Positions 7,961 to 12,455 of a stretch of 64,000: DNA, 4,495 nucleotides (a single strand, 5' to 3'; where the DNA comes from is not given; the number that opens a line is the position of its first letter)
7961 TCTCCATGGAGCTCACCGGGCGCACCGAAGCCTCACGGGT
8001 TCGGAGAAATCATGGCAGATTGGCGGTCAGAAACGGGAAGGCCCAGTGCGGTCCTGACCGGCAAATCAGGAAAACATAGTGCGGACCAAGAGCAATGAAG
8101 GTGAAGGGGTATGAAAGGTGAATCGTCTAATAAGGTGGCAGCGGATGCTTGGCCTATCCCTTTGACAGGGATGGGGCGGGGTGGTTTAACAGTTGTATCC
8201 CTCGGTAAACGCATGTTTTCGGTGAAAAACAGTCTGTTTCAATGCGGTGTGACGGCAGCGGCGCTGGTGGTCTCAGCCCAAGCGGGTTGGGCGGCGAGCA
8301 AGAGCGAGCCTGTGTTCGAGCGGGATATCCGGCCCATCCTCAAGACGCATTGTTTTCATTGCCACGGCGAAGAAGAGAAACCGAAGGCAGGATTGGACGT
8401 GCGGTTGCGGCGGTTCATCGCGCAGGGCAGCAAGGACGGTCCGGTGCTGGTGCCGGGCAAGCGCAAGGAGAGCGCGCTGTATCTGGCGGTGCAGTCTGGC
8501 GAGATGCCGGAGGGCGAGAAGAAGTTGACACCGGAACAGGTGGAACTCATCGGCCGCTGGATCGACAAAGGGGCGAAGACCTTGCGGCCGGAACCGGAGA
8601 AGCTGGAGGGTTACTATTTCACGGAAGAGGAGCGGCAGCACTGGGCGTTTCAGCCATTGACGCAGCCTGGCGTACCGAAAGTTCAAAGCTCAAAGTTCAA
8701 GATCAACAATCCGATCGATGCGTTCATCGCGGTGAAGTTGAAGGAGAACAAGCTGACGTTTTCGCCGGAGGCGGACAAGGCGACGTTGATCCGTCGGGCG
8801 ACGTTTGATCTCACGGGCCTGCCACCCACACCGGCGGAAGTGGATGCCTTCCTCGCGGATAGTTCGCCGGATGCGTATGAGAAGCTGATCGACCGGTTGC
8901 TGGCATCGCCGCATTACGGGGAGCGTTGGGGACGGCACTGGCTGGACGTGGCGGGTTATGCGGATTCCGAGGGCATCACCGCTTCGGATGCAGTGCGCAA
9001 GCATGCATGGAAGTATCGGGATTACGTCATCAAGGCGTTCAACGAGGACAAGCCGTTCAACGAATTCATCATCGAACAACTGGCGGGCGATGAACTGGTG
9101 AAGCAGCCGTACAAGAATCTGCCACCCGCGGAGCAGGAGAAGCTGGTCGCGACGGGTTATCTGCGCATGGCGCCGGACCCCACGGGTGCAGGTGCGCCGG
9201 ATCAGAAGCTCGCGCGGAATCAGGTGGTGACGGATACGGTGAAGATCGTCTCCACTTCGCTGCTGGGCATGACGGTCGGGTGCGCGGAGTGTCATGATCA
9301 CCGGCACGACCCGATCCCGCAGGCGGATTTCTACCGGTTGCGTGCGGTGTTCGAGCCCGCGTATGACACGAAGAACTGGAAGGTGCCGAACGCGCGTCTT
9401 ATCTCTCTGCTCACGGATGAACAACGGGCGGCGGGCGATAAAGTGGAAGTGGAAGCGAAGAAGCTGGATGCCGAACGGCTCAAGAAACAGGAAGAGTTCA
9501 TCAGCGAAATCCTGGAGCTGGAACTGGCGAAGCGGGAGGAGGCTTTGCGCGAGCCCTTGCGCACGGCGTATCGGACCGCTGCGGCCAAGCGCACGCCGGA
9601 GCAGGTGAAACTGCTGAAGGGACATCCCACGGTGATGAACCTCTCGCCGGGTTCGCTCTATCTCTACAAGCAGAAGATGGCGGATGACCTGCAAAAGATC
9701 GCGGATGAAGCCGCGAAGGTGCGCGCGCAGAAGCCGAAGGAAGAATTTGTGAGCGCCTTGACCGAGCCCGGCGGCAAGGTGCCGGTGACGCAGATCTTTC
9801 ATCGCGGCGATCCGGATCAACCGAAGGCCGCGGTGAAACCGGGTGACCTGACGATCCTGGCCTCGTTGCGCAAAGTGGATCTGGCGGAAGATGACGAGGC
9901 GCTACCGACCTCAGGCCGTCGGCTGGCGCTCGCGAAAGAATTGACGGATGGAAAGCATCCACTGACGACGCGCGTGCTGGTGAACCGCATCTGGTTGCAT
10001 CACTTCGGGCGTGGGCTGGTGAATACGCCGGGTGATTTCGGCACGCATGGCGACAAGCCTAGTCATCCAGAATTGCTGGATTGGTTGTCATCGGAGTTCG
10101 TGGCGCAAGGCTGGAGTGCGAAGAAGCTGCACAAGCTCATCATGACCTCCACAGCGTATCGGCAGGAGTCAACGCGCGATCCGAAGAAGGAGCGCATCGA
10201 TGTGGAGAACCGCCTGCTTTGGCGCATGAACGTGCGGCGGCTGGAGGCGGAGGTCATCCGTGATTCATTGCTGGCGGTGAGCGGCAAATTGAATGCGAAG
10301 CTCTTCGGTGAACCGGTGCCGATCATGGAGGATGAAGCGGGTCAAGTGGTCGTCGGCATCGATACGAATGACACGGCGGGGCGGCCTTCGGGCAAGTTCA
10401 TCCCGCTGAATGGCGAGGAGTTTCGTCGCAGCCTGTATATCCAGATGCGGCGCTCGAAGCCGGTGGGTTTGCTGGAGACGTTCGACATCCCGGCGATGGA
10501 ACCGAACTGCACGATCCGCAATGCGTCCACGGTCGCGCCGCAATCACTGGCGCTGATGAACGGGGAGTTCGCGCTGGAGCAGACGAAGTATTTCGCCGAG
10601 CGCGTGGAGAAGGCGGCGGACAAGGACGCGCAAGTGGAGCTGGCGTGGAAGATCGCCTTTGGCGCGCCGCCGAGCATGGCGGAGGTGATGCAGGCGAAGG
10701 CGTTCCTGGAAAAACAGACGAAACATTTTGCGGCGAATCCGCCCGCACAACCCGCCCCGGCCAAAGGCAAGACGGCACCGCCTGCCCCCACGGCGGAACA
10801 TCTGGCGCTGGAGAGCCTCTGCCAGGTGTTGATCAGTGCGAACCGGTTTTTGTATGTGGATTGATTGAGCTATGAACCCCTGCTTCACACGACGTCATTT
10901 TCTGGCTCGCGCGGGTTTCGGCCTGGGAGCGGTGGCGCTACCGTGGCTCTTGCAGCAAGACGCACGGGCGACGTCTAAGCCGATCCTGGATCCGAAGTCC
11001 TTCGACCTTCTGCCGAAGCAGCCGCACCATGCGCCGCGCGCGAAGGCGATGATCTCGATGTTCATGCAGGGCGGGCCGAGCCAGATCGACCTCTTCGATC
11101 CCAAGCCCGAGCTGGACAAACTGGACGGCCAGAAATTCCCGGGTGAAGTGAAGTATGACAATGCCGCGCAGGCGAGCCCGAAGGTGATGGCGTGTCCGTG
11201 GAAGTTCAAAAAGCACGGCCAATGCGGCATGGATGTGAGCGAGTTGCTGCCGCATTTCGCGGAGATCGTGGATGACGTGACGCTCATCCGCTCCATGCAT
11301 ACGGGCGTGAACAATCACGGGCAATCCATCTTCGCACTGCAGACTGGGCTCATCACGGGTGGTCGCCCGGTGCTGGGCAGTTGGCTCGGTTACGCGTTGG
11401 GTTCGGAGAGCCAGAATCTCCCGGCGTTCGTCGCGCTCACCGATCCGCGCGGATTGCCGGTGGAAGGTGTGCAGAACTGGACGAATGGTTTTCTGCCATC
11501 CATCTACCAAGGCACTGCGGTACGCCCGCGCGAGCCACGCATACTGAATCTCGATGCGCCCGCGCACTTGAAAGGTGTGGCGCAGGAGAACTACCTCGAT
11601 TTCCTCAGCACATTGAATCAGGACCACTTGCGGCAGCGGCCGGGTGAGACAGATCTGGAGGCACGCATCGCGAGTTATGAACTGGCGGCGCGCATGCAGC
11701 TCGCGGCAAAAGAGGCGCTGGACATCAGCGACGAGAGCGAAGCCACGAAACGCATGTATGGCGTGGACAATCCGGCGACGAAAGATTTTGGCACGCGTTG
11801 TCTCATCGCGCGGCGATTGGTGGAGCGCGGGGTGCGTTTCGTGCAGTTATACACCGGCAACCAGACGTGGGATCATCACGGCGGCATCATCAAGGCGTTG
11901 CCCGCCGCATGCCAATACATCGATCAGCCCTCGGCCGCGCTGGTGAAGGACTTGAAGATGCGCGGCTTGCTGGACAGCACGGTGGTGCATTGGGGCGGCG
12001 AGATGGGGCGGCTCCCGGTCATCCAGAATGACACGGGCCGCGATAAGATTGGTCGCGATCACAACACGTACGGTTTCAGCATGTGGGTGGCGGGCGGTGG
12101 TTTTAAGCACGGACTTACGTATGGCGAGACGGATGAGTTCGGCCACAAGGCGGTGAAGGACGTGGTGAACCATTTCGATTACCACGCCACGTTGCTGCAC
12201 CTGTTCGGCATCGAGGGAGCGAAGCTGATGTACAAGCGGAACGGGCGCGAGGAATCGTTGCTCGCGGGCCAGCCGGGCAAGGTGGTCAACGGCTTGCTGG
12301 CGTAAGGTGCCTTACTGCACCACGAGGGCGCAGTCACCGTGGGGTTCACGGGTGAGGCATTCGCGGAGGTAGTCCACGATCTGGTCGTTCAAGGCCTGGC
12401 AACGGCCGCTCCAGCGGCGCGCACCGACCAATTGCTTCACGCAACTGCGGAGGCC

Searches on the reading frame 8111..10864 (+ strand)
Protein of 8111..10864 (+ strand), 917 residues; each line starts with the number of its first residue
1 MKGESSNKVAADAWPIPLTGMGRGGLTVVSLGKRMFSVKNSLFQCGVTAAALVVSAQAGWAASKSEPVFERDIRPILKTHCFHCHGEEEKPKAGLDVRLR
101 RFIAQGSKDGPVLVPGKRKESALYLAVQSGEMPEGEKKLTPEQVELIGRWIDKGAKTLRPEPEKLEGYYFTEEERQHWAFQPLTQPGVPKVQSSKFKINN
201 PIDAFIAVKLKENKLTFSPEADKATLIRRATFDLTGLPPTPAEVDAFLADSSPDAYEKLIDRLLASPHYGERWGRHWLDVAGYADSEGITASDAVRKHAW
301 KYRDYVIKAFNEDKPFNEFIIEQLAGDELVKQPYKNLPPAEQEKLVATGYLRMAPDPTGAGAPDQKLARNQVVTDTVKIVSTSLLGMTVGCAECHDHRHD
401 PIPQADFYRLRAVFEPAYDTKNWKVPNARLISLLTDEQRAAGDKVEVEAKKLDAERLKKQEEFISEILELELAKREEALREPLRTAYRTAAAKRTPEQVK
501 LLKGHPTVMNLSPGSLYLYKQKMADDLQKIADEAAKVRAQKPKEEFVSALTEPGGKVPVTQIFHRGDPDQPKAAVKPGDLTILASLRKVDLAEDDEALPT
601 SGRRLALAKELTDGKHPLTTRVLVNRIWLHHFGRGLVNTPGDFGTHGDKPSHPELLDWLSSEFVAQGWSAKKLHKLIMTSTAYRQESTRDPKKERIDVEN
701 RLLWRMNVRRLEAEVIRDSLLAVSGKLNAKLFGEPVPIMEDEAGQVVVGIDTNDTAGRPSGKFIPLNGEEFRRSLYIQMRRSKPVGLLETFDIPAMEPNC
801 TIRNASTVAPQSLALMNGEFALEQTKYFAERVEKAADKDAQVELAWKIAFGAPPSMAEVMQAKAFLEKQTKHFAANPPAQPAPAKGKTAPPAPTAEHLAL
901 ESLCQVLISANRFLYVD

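Call 16: search_protein_families(library=pfam, proteins=[window:8111-10864:+], max_evalue=0.001)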
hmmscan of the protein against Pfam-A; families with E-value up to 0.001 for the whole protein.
window:8111-10864:+ (917 aa): 4 families
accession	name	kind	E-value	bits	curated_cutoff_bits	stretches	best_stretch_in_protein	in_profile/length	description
PF07587.16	PSD1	-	3e-84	282.7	28.5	1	603-866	1-244/244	Protein of unknown function (DUF1553)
PF07583.16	PSCyt2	-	5.8e-82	275.1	29.8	1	201-416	1-206/209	Protein of unknown function (DUF1549)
PF07635.16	PSCyt1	-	6.6e-10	39.9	22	1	81-133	1-56/59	Planctomycete cytochrome C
PF13442.11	Cytochrome_CBB3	-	0.00043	21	27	0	74-151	7-68/68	Cytochrome C oxidase, cbb3-type, subunit III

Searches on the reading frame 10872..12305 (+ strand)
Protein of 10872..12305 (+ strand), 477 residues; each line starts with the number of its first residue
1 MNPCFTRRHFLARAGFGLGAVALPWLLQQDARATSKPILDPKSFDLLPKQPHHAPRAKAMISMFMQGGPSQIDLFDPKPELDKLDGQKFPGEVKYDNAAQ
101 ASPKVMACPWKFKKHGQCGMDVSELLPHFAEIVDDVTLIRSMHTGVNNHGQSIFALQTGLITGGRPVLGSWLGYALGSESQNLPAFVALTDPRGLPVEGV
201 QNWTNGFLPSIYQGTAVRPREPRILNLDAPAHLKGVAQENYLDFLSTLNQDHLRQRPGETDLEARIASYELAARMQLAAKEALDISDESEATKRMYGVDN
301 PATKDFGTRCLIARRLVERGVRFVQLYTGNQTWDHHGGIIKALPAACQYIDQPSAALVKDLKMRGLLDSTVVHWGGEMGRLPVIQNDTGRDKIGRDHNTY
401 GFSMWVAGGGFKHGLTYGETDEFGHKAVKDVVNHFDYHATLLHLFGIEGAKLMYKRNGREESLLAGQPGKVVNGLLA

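Call 16: search_protein_families(library=pfam, proteins=[window:10872-12305:+], max_evalue=0.001)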
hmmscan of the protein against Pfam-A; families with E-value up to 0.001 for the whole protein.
window:10872-12305:+ (477 aa): 1 family
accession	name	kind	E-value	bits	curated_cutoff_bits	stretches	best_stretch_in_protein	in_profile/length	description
PF07394.17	DUF1501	-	7.5e-136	453.8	27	1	57-475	1-389/390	Protein of unknown function (DUF1501)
